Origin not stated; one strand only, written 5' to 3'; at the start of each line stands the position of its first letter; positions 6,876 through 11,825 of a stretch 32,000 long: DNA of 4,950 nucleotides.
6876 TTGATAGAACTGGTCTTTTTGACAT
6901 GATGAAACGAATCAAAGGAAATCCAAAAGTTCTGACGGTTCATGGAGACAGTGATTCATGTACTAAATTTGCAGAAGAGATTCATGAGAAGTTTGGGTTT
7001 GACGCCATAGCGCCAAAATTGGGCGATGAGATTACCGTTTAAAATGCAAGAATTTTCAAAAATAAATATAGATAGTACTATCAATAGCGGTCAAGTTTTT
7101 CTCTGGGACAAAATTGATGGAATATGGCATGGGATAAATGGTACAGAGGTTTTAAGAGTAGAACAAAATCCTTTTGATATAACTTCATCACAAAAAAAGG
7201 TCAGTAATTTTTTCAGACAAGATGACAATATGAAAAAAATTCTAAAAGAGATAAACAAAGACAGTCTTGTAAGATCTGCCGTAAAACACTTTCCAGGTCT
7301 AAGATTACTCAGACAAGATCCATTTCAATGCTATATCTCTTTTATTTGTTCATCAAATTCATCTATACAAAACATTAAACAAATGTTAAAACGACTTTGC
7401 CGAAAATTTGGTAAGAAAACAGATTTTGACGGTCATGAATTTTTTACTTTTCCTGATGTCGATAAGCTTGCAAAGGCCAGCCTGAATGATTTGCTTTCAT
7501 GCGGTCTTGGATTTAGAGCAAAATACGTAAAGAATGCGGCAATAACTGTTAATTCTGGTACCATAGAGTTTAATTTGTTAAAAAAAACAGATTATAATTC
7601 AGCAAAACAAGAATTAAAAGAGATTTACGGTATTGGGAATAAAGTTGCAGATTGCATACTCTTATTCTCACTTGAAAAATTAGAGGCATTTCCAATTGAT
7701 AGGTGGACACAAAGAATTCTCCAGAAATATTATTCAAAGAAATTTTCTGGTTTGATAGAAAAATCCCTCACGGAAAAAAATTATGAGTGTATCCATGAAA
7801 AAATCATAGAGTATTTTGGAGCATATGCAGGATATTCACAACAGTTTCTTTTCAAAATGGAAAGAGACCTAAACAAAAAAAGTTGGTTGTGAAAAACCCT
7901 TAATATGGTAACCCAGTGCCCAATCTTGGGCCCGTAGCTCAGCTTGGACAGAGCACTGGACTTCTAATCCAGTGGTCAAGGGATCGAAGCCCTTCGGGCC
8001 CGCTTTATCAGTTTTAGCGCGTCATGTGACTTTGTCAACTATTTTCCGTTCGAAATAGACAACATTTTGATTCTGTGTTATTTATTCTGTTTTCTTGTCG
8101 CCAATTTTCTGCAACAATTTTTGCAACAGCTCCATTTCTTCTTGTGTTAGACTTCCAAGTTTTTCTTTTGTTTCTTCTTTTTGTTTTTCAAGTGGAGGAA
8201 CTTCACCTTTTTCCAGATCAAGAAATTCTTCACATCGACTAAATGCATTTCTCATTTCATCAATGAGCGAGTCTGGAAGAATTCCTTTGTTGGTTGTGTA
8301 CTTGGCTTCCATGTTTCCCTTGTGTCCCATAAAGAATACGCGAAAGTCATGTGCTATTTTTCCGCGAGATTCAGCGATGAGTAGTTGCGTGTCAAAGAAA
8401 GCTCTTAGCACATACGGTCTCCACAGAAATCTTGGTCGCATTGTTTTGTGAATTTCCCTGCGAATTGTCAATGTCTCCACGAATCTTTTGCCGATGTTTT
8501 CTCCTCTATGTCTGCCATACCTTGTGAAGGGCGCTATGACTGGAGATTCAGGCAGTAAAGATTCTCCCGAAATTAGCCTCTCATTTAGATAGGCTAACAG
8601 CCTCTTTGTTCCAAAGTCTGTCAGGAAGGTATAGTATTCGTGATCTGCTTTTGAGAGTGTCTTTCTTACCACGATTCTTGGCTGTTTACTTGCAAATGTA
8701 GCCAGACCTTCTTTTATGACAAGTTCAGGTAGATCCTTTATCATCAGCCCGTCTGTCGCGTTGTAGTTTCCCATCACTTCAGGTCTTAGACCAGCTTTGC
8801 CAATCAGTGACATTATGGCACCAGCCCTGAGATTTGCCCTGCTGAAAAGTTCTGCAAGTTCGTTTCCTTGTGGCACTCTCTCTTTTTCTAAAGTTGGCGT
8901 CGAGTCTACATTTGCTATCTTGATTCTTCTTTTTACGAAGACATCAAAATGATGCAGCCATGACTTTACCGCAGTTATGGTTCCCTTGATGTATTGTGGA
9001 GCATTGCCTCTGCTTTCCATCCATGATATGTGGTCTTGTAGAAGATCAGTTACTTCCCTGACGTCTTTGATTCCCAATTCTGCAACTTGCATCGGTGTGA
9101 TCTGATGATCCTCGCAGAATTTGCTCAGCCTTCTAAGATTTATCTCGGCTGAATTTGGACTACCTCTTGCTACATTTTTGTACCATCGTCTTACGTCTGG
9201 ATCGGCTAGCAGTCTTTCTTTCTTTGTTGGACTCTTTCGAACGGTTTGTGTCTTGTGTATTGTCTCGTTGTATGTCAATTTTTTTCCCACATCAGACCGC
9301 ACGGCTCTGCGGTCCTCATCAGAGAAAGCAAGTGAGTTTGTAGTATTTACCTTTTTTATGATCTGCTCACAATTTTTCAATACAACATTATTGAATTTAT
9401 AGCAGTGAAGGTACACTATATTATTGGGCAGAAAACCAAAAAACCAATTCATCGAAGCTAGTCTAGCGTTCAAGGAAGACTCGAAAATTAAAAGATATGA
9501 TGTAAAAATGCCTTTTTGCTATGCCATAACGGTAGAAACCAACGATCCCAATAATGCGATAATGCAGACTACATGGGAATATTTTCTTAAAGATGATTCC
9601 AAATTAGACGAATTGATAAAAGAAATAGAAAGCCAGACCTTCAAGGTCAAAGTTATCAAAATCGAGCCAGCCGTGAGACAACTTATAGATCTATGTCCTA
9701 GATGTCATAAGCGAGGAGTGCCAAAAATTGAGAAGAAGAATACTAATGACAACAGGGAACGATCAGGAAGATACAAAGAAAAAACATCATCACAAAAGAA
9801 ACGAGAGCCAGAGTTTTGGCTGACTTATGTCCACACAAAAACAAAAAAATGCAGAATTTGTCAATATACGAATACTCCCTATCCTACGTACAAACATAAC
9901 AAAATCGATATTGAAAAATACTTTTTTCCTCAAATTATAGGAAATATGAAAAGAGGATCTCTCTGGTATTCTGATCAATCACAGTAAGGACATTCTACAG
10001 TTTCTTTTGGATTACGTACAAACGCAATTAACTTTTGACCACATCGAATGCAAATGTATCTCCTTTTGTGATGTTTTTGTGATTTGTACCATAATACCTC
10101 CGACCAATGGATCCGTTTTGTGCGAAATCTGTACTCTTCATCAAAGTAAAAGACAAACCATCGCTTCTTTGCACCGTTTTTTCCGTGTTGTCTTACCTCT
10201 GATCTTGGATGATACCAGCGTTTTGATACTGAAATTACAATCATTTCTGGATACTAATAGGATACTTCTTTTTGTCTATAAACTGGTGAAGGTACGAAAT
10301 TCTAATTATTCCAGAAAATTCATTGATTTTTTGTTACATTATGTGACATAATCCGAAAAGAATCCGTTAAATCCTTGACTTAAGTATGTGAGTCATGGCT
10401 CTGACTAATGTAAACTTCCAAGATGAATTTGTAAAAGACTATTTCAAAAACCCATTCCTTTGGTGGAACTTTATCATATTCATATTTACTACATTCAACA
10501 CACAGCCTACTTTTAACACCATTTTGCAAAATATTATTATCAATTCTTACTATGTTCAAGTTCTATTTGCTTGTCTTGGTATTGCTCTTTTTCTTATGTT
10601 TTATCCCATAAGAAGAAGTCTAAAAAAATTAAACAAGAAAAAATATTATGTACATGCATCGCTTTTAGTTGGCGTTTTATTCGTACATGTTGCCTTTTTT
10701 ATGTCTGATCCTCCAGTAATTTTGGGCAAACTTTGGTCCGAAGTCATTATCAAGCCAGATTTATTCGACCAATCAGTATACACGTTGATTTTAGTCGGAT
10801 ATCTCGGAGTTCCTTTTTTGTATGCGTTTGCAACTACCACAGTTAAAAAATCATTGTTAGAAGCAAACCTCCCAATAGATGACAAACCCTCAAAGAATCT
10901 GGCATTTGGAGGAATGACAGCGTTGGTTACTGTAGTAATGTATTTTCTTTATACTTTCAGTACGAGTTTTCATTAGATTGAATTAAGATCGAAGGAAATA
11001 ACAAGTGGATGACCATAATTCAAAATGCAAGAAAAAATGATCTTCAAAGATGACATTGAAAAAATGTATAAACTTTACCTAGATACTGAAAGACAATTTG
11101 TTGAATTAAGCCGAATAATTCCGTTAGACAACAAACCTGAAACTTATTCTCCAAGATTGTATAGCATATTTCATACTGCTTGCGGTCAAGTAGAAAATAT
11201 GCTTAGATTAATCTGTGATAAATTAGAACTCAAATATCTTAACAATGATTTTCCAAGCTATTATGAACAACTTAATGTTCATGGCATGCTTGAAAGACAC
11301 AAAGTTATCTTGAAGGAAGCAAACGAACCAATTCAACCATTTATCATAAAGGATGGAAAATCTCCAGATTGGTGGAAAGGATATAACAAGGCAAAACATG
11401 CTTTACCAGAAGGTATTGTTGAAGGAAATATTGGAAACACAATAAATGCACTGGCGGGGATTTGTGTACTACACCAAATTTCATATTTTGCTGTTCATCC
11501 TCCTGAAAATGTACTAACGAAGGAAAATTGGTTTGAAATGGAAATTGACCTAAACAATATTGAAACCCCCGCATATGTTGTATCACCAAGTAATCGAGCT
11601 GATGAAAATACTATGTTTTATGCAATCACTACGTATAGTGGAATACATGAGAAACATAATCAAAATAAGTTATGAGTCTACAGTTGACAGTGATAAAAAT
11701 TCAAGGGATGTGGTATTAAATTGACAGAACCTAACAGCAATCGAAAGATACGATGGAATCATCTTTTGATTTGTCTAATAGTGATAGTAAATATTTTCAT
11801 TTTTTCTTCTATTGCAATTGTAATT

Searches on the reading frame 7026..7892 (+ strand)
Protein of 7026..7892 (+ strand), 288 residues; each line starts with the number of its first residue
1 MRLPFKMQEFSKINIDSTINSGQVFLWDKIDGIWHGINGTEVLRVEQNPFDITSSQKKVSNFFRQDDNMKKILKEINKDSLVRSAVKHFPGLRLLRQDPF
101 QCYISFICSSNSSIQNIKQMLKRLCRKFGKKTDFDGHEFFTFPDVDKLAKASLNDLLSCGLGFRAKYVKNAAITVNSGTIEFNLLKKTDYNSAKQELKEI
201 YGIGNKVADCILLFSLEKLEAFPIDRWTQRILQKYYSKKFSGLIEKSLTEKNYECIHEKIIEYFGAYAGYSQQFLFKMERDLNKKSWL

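Call 108: find_encoding_contigs(protein=window:7026-7892:+, flank=10000, max_places=10)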
Protein window:7026-7892:+ (288 aa): 1 contig read that carries it; 1 place shown.
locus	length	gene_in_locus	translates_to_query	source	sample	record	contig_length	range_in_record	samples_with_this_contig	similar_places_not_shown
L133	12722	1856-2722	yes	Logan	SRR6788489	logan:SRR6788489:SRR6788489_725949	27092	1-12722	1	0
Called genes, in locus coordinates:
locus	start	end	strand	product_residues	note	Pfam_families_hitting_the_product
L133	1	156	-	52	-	?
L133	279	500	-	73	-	-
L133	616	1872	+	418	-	PF00753:Lactamase_B, PF23023:Anti-Pycsar_Apyc1, PF12706:Lactamase_B_2, PF16661:Lactamase_B_6, PF10996:Beta-Casp, PF07521:RMMBL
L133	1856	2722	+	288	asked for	PF07934:OGG_N, PF00730:HhH-GPD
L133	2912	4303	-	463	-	-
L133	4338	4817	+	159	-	-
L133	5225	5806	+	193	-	-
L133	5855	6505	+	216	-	-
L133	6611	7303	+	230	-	-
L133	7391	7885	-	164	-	-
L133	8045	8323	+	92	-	-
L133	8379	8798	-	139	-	-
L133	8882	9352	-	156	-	-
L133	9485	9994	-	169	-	-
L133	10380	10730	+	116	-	-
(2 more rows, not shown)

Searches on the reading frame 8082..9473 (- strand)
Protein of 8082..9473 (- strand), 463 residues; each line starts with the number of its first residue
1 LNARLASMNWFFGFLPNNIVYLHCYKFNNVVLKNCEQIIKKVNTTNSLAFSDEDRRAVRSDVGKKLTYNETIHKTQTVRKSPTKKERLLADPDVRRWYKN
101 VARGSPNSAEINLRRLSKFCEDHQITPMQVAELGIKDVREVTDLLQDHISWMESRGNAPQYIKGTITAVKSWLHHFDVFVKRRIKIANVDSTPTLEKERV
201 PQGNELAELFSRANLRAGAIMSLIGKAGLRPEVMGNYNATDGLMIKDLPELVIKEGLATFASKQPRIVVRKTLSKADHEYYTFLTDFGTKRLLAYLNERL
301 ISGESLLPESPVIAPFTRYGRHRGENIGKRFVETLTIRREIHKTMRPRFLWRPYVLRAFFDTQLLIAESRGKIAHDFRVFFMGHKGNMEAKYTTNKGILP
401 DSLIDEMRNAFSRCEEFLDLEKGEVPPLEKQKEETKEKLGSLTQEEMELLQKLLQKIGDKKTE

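Call 9: search_protein_families(library=pfam, proteins=[window:8082-9473:-], max_evalue=0.1)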
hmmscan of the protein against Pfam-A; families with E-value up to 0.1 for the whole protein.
window:8082-9473:- (463 aa): 1 family
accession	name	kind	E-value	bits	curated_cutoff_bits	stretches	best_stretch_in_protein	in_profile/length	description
PF18072.6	FGAR-AT_linker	-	0.031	15.2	26.6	0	39-71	1-36/50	Formylglycinamide ribonucleotide amidotransferase linker domain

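Call 18: find_related_loci(query=window:8082-9473:-, collection=viral_contigs, flank=10000)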
Query window:8082-9473:- (463 aa) in viral_contigs; peptide patterns used: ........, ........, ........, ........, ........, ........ (x = any residue, [..] = any of these).
28 stretches matched a pattern, but none encodes a relative of the query by tblastn (E <= 1e-3).

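Call 20: search_protein_families(library=phrogs, proteins=[window:8082-9473:-], max_evalue=0.05)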
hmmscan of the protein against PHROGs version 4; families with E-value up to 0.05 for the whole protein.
window:8082-9473:- (463 aa): 1 family
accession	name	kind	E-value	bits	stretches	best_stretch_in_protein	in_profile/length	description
phrog_1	-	integration and excision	0.014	15.7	1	76-176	157-246/611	integrase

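Call 21: search_solved_structures(query=window:8082-9473:-, max_evalue=1)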
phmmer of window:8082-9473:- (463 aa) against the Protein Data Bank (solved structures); distinct sequences matched with E-value up to 1: 6.
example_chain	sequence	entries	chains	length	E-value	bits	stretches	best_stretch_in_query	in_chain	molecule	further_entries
4hpz_A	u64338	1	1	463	0.00013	24.2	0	106-133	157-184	dTale2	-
3ugm_A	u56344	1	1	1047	0.0047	19.1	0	106-135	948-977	TAL effector AvrBs3/PthA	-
6jw0_A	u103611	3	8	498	0.0098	18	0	112-161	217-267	TAL effector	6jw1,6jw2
6jw5_A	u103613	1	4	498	0.016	17.3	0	110-161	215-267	TAL effector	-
4osq_A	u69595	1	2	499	0.031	16.4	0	109-137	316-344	Hax3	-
2fyh_A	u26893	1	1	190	0.29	13.2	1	404-460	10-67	putative integral membrane transport protein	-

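Call 86: search_protein_families(library=ncbifam, proteins=[window:8082-9473:-], max_evalue=0.05)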
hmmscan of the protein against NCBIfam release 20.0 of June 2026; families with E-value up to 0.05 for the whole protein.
window:8082-9473:- (463 aa): 1 family
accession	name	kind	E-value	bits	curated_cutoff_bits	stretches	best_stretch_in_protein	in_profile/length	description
NF045560.1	aroma_sacti_dom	domain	0.0046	17.2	30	0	430-459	15-44/52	aroma-sacti cluster domain-containing protein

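Call 89: predict_structure(protein=window:8082-9473:-)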
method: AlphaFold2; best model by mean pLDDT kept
length: 463 residues; sequences in the alignment: 1
mean_pLDDT: 36.4   pTM: 0.23
mean pLDDT of the five models: 36.4, 34.8, 32.4, 30.3, 28.5
residues with pLDDT >= 90: 0; 70-90: 3; 50-70: 54; < 50: 406
segments of 3 or more residues with pLDDT < 50: 1-301, 303-305, 308-313, 315-317, 322-324, 339-355, 364-400, 417-436, 458-463
pLDDT, mean of each block of 10 residues (from residue 1): 25 27 28 32 28 32 25 24 36 32 29 37 34 34 42 41 38 37 25 25 28 28 26 24 22 24 21 35 36 46 48 46 49 50 39 49 47 39 41 39 53 49 34 47 67 54 32
secondary structure, 60 per line:
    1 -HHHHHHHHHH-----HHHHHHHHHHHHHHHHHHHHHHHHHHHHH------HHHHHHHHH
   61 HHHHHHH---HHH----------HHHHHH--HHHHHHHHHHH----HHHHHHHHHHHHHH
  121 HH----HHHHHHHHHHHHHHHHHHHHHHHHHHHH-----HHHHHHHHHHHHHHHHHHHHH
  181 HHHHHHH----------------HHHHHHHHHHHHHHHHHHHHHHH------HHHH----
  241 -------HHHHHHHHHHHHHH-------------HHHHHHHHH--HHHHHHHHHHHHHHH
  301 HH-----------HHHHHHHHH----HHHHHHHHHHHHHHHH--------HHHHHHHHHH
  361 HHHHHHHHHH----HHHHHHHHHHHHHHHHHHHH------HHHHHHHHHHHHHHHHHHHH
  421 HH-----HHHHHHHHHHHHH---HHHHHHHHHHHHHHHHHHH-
elements in order: H2-11 H17-45 H52-67 H84-89 H92-102 H107-122 H127-154 H160-187 H204-226 H233-236 H248-261 H275-283 H286-302 H314-322 H327-342 H351-370 H375-394 H401-422 H428-440 H444-462

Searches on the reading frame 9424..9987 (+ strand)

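Call 9: search_protein_families(library=pfam, proteins=[window:9424-9987:+], max_evalue=0.1)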
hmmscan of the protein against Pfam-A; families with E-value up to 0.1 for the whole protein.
window:9424-9987:+ (187 aa): 1 family
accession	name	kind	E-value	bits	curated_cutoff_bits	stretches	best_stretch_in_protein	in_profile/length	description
PF04032.22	Rpr2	-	0.095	13.4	29.3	0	73-147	32-90/90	RNAse P Rpr2/Rpp21/SNM1 subunit domain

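Call 20: search_protein_families(library=phrogs, proteins=[window:9424-9987:+], max_evalue=0.05)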
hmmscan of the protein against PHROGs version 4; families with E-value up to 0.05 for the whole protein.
window:9424-9987:+ (187 aa): 0 families

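Call 86: search_protein_families(library=ncbifam, proteins=[window:9424-9987:+], max_evalue=0.05)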
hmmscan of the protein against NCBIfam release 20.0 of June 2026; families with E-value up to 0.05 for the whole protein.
window:9424-9987:+ (187 aa): 1 family
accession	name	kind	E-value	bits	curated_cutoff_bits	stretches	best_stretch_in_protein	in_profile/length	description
TIGR01213.2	pseudo_Pus10arc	equivalog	0.0037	16.2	200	1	88-150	10-64/402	tRNA pseudouridine(54/55) synthase Pus10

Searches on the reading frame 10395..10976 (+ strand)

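Call 9: search_protein_families(library=pfam, proteins=[window:10395-10976:+], max_evalue=0.1)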
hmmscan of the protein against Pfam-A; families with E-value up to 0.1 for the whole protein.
window:10395-10976:+ (193 aa): 0 families

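Call 20: search_protein_families(library=phrogs, proteins=[window:10395-10976:+], max_evalue=0.05)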
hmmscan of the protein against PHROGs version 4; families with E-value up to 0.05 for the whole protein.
window:10395-10976:+ (193 aa): 1 family
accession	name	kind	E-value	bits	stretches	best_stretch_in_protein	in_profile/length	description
phrog_26744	-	unknown function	0.013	16.6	1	41-97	8-58/72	-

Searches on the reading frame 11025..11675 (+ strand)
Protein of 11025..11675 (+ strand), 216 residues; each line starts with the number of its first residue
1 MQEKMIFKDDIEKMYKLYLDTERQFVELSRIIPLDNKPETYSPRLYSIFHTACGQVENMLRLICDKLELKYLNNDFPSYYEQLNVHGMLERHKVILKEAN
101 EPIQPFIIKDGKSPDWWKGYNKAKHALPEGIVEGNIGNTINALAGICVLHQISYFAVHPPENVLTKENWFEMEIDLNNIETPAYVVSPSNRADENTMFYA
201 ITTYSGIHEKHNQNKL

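Call 9: search_protein_families(library=pfam, proteins=[window:11025-11675:+], max_evalue=0.1)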
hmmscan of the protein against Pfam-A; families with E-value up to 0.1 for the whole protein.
window:11025-11675:+ (216 aa): 0 families

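Call 20: search_protein_families(library=phrogs, proteins=[window:11025-11675:+], max_evalue=0.05)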
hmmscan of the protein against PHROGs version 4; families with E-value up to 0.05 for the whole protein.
window:11025-11675:+ (216 aa): 0 families

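Call 86: search_protein_families(library=ncbifam, proteins=[window:11025-11675:+], max_evalue=0.05)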
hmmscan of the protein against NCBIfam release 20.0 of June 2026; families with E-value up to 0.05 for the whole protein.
window:11025-11675:+ (216 aa): 1 family
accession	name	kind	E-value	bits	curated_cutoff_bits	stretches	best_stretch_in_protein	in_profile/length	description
NF007211.0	PRK09633.1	equivalog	0.035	12.5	774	1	43-103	53-112/610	DNA ligase D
